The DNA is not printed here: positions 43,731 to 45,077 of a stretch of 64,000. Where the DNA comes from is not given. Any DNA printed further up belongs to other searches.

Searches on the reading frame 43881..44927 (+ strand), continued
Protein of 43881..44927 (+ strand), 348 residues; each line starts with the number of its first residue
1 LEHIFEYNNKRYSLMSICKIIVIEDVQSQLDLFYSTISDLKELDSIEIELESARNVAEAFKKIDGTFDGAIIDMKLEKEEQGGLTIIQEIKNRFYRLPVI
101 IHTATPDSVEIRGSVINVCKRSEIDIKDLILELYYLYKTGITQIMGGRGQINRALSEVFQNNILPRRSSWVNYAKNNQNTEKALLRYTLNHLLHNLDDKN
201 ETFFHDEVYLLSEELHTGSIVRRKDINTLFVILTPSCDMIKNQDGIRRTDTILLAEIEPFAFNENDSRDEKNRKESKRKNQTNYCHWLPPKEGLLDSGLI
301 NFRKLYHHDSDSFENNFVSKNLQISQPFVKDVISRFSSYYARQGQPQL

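Call 78: find_encoding_contigs(protein=P0127, flank=8000, max_places=1)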
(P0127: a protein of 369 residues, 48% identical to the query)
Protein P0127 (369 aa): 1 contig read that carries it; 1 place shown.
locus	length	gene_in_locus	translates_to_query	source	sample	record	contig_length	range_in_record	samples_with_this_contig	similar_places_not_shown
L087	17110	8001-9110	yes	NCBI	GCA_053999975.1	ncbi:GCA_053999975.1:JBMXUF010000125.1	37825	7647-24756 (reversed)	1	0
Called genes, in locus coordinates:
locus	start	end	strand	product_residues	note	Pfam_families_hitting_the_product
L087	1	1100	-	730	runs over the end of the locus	PF00158:Sigma54_activat, PF14532:Sigma54_activ_2, PF07724:AAA_2 (weak), PF07728:AAA_5, PF25601:AAA_lid_14 (weak)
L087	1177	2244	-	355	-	PF04055:Radical_SAM, PF13186:SPASM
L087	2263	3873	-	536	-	PF00391:PEP-utilizers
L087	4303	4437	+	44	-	-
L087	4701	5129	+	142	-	-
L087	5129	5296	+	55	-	-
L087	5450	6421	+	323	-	-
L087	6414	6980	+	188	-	-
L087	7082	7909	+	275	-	PF04383:KilA-N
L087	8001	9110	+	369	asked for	-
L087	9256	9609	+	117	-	-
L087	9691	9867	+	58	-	-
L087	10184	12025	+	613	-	PF01935:DUF87, PF10412:TrwB_AAD_bind (weak)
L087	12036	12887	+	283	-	-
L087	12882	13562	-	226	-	PF02384:N6_Mtase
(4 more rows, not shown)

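Call 84: search_dna_similar(query=window:43923-44924:+, collection=plasmids, mode=protein, max_rows=15)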
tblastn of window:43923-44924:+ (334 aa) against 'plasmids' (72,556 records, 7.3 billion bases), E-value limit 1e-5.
Records with a match: 43; places in all: 43; records where one place covers at least 80% of the query: 43.
Best place of each record, by identity: <60% 43.
By first word of the organism name: Campylobacter 39; Enterobacter 1; Fusobacterium 1; Bacillus 1; Hymenobacter 1.
By predicted mobility (MOB-suite, as given by PLSDB): conjugative 39; non-mobilizable 3; mobilizable 1.
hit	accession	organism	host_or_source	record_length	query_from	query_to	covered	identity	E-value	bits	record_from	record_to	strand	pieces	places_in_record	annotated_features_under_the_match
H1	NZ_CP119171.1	Enterobacter mori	Paris polyphylla,cell culture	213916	1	334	100%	37.6%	6e-64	226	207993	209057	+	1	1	hypothetical protein | sensor histidine kinase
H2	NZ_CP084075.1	Fusobacterium vincentii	-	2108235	5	334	99%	29.6%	1e-28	124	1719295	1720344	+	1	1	none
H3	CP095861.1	Bacillus sp. H8-1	Lettuce,cell culture,soil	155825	5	332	98%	28.1%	6e-27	119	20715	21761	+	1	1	response regulator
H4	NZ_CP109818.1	Campylobacter coli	culture,meat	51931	5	334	99%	26.8%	1e-13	79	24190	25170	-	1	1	response regulator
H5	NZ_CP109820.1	Campylobacter coli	culture,meat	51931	5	334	99%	26.8%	1e-13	79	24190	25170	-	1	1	response regulator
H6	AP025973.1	Campylobacter jejuni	Homo sapiens,feces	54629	5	334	99%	26.8%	1e-13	79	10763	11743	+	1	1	hypothetical protein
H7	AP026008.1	Campylobacter jejuni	Homo sapiens,feces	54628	5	334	99%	26.8%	1e-13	79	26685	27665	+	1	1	hypothetical protein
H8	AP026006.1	Campylobacter jejuni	Homo sapiens,feces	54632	5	334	99%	26.8%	1e-13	79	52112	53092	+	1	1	hypothetical protein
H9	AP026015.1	Campylobacter jejuni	Homo sapiens,feces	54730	5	334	99%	26.8%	1e-13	79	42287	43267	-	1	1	hypothetical protein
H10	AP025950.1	Campylobacter jejuni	Homo sapiens,feces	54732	5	334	99%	26.8%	1e-13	79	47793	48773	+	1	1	hypothetical protein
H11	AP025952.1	Campylobacter jejuni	Homo sapiens,feces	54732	5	334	99%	26.8%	1e-13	79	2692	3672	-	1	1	hypothetical protein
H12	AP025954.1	Campylobacter jejuni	Homo sapiens,feces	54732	5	334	99%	26.8%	1e-13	79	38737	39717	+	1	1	hypothetical protein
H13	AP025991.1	Campylobacter jejuni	Homo sapiens,feces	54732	5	334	99%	26.8%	1e-13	79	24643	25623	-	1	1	hypothetical protein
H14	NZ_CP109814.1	Campylobacter coli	culture,meat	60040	5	334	99%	26.8%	1e-13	79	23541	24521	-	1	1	response regulator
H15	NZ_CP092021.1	Campylobacter jejuni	Fly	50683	5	334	99%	26.8%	2e-13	78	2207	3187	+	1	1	response regulator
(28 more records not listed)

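Call 85: get_annotated_region(hit=H1, flank=7000)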
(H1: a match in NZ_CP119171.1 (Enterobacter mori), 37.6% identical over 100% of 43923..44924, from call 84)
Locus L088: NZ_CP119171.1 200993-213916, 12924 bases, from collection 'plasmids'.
description: Enterobacter mori strain LgD10 plasmid unnamed, complete sequence
organism: Enterobacter mori (NCBI taxid 539813)
taxonomy: Bacteria; Pseudomonadota; Gammaproteobacteria; Enterobacterales; Enterobacteriaceae; Enterobacter; Enterobacter mori
host: -; source: Paris polyphylla,cell culture; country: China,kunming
typing (MOB-suite, as given by PLSDB): non-mobilizable
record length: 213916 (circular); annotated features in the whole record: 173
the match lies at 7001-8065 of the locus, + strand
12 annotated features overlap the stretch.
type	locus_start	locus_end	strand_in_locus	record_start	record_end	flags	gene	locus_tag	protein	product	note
CDS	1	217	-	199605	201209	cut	-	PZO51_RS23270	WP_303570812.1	hypothetical protein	-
CDS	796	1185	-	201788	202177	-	-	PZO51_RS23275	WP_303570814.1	hypothetical protein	-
CDS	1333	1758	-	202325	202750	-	-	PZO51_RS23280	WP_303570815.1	hypothetical protein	-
CDS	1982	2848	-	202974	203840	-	-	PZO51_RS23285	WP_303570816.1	AbiJ-NTD4 domain-containing protein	-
CDS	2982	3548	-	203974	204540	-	-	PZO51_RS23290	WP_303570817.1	hypothetical protein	-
CDS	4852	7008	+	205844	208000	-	-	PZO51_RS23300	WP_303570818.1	sensor histidine kinase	-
CDS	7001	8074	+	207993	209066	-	-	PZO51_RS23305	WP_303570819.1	hypothetical protein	-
CDS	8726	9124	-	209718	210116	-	-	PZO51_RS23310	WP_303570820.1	hypothetical protein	-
CDS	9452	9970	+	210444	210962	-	-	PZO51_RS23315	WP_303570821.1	PTS glucitol/sorbitol transporter subunit IIC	GO:0009401 - phosphoenolpyruvate-dependent sugar phosphotransferase system [Evidence IEA]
CDS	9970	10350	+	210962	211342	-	-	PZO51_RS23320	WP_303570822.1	PTS glucitol/sorbitol transporter subunit IIA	GO:0009401 - phosphoenolpyruvate-dependent sugar phosphotransferase system [Evidence IEA]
CDS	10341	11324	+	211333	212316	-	-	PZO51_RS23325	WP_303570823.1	PTS sorbitol transporter subunit IIB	-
CDS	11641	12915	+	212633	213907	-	-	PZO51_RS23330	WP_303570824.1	MFS transporter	GO:0055085 - transmembrane transport [Evidence IEA]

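Call 86: get_annotated_region(hit=H4, flank=7000)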
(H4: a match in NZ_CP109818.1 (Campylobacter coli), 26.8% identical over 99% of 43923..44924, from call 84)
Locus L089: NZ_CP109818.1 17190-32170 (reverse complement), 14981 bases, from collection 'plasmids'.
description: Campylobacter coli strain CC21NB01a plasmid pCC21NB01-51K, complete sequence
organism: Campylobacter coli (NCBI taxid 195)
taxonomy: Bacteria; Campylobacterota; Epsilonproteobacteria; Campylobacterales; Campylobacteraceae; Campylobacter; Campylobacter coli
host: -; source: culture,meat; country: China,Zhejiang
typing (MOB-suite, as given by PLSDB): conjugative; replicon rep_cluster_475; relaxase MOBP; mating-pair formation MPF_T
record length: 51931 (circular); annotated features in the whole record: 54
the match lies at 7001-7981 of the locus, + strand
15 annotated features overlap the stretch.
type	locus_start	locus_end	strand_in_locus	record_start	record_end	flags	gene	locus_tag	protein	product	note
CDS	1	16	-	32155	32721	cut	-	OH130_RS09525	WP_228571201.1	Rha family transcriptional regulator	-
CDS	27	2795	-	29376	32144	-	-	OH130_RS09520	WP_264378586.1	VirB4 family type IV secretion/conjugal transfer ATPase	-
CDS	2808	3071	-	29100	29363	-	-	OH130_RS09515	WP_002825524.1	TrbC/VirB2 family protein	-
CDS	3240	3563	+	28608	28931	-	-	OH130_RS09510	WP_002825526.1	hypothetical protein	-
CDS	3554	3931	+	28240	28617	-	vapD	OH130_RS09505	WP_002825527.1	virulence-associated protein VapD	-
CDS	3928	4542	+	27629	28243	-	-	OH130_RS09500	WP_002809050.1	recombinase family protein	GO:0006310 - DNA recombination [Evidence IEA]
CDS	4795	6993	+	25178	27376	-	-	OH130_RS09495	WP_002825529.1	sensor histidine kinase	-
CDS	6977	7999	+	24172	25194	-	-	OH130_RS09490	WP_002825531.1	response regulator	-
CDS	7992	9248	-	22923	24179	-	dcm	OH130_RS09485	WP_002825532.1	DNA (cytosine-5-)-methyltransferase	GO:0006304 - DNA modification [Evidence IEA]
CDS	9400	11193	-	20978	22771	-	-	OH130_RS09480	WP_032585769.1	AAA family ATPase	-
CDS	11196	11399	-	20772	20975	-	-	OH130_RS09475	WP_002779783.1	type II toxin-antitoxin system HicA family toxin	-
CDS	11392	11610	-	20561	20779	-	-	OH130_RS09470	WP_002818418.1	type II toxin-antitoxin system HicB family antitoxin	-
CDS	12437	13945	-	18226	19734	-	-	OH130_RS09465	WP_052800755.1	DUF4435 domain-containing protein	-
CDS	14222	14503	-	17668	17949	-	-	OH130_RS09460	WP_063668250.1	EexN family lipoprotein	-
CDS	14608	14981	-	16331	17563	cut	-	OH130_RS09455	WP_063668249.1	DUF5710 domain-containing protein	-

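Call 87: get_annotated_region(hit=H3, flank=7000)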
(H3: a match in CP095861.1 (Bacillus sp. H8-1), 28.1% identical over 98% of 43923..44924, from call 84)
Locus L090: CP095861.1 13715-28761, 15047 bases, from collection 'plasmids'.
description: Bacillus sp. H8-1 plasmid unnamed2, complete sequence
organism: Bacillus sp. H8-1 (NCBI taxid 2930532)
taxonomy: Bacteria; Bacillota; Bacilli; Bacillales; Bacillaceae; Bacillus; Bacillus sp. H8-1
host: -; source: Lettuce,cell culture,soil; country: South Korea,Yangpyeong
typing (MOB-suite, as given by PLSDB): mobilizable; replicon rep_cluster_385; relaxase MOBP
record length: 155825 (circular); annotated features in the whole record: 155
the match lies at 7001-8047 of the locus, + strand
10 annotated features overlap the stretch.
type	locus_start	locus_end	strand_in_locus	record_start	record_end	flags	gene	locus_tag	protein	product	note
CDS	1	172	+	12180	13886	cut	-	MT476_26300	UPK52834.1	ABC transporter ATP-binding protein/permease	-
CDS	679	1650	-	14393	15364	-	-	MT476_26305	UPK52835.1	helix-turn-helix domain-containing protein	-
CDS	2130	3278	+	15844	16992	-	-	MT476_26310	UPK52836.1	site-specific integrase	-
CDS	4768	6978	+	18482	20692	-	-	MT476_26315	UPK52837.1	ATP-binding protein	-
CDS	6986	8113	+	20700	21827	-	-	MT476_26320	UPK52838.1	response regulator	-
CDS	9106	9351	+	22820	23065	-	-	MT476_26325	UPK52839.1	DNA-binding protein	-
CDS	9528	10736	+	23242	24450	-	dcm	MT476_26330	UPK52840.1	DNA (cytosine-5-)-methyltransferase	-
CDS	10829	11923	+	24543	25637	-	-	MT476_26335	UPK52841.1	hypothetical protein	-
CDS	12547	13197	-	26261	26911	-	-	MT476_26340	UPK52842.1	hypothetical protein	-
CDS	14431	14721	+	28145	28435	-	-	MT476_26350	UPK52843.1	hypothetical protein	-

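Call 93: fold_search(model_id=the predicted structure, library=pdb)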
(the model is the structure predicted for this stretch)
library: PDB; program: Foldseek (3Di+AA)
matches with E <= 10: 1642; with E <= 0.001: 202
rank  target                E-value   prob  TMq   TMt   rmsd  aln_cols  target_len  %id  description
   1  6oap_A                2.7e-06  1.00  0.32  0.34  18.5       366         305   13  Crystal structure of a dual sensor histidine kinase in the green-light absorbing Pg state (released 2019-09-18)
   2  6oaq_A                3.4e-06  1.00  0.32  0.35  18.4       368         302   12  Crystal structure of a dual sensor histidine kinase in BeF3- bound state (released 2019-09-18)
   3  6oap_B                3.6e-06  1.00  0.33  0.36  16.7       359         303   12  Crystal structure of a dual sensor histidine kinase in the green-light absorbing Pg state (released 2019-09-18)
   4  6oaq_B                3.8e-06  1.00  0.33  0.36  18.9       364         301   11  Crystal structure of a dual sensor histidine kinase in BeF3- bound state (released 2019-09-18)
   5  6ob8_A                5.9e-06  1.00  0.33  0.35  16.9       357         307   13  Crystal structure of a dual sensor histidine kinase in green light illuminated state (released 2019-09-18)
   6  1i3c_B                6.2e-06  1.00  0.28  0.61   4.5       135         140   19  RESPONSE REGULATOR FOR CYANOBACTERIAL PHYTOCHROME, RCP1 (released 2002-03-06)
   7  1yio                  6.6e-06  1.00  0.37  0.59   8.1       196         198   10  Crystallographic structure of response regulator StyR from Pseudomonas fluorescens (released 2005-09-27)
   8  6oec_A                1.3e-05  1.00  0.32  0.64   7.5       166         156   21  Yeast Spc42 Trimeric Coiled-Coil Amino Acids 181-211 fused to PDB: 3H5I (released 2019-04-24)
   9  1mvo                  1.4e-05  1.00  0.31  0.78   2.9       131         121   15  Crystal structure of the PhoP receiver domain from Bacillus subtilis (released 2002-10-16)
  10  6eo3_A                1.4e-05  1.00  0.29  0.44  14.5       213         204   14  Conformational dynamism for DNA interaction in Salmonella typhimurium RcsB response regulator. S207C P212121 (released 2017-11-15)
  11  3i42                  2.4e-05  1.00  0.30  0.78   2.9       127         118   14  Structure of response regulator receiver domain (CheY-like) from Methylobacillus flagellatus (released 2009-07-28)
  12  6xvu_A                2.4e-05  1.00  0.29  0.63   4.0       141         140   17  Bacteriophytochrome response regulator from Deinococcus radiodurans (released 2021-06-30)
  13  5o8z_A                2.7e-05  1.00  0.29  0.46  16.2       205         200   16  Conformational dynamism for DNA interaction in Salmonella typhimurium RcsB response regulator. (released 2017-11-15)
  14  5uic_A                3.2e-05  1.00  0.30  0.75   3.0       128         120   19  Structure of the Francisella response regulator receiver domain, QseB (released 2017-08-16)
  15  3h5i                  3.2e-05  1.00  0.28  0.67   3.8       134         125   19  Crystal structure of the N-terminal domain of a response regulator/sensory box/GGDEF 3-domain protein from Carboxydother (released 2009-05-05)
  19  6xvu_C                3.8e-05  1.00  0.29  0.62   4.3       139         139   19  Bacteriophytochrome response regulator from Deinococcus radiodurans (released 2021-06-30)
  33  6zix_A                7.9e-05  1.00  0.28  0.43  16.1       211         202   16  Structure of RcsB from Salmonella enterica serovar Typhimurium bound to promoter P1flhDC in the presence of phosphomim (released 2021-02-17)
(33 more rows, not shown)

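Call 101: search_protein_families(library=pfam, proteins=[L089:4795-6993:+, L090:4768-6978:+, L089:6977-7999:+, L090:6986-8113:+, L090:10829-11923:+], max_evalue=0.001)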
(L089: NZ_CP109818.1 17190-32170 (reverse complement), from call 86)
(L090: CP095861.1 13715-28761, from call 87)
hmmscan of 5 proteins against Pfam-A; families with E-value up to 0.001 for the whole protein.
L089:4795-6993:+ (732 aa): 3 families
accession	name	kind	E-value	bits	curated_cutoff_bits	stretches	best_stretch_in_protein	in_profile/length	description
PF13589.12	HATPase_c_3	-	1.2e-19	71.1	25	1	27-145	5-110/137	Histidine kinase-, DNA gyrase B-, and HSP90-like ATPase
PF02518.31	HATPase_c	-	6.4e-19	68.9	26.4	1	619-724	3-108/111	Histidine kinase-, DNA gyrase B-, and HSP90-like ATPase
PF14501.12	HATPase_c_5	-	2.9e-09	37.2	22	1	620-723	4-101/102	GHKL domain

L090:4768-6978:+ (736 aa): 3 families
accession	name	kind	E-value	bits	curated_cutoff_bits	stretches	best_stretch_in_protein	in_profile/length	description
PF13589.12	HATPase_c_3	-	5.1e-21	75.6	25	1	1-117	8-113/137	Histidine kinase-, DNA gyrase B-, and HSP90-like ATPase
PF02518.31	HATPase_c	-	1.2e-17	64.8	26.4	1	630-735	4-108/111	Histidine kinase-, DNA gyrase B-, and HSP90-like ATPase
PF14501.12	HATPase_c_5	-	0.00049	20.4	22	1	630-725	4-92/102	GHKL domain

L089:6977-7999:+ (340 aa): 2 families
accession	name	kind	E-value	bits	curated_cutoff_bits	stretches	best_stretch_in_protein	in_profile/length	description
PF00072.30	Response_reg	-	7e-05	23.4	30.2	1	10-99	1-81/111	Response regulator receiver domain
PF20274.4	cREC_REC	-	0.00025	22.1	27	1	11-88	3-61/88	Cyclic-phosphate processing Receiver domain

L090:6986-8113:+ (375 aa): 1 family
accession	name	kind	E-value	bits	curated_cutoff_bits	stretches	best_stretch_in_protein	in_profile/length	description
PF00072.30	Response_reg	-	0.00015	22.3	30.2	1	8-95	2-80/111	Response regulator receiver domain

L090:10829-11923:+ (364 aa): 0 families
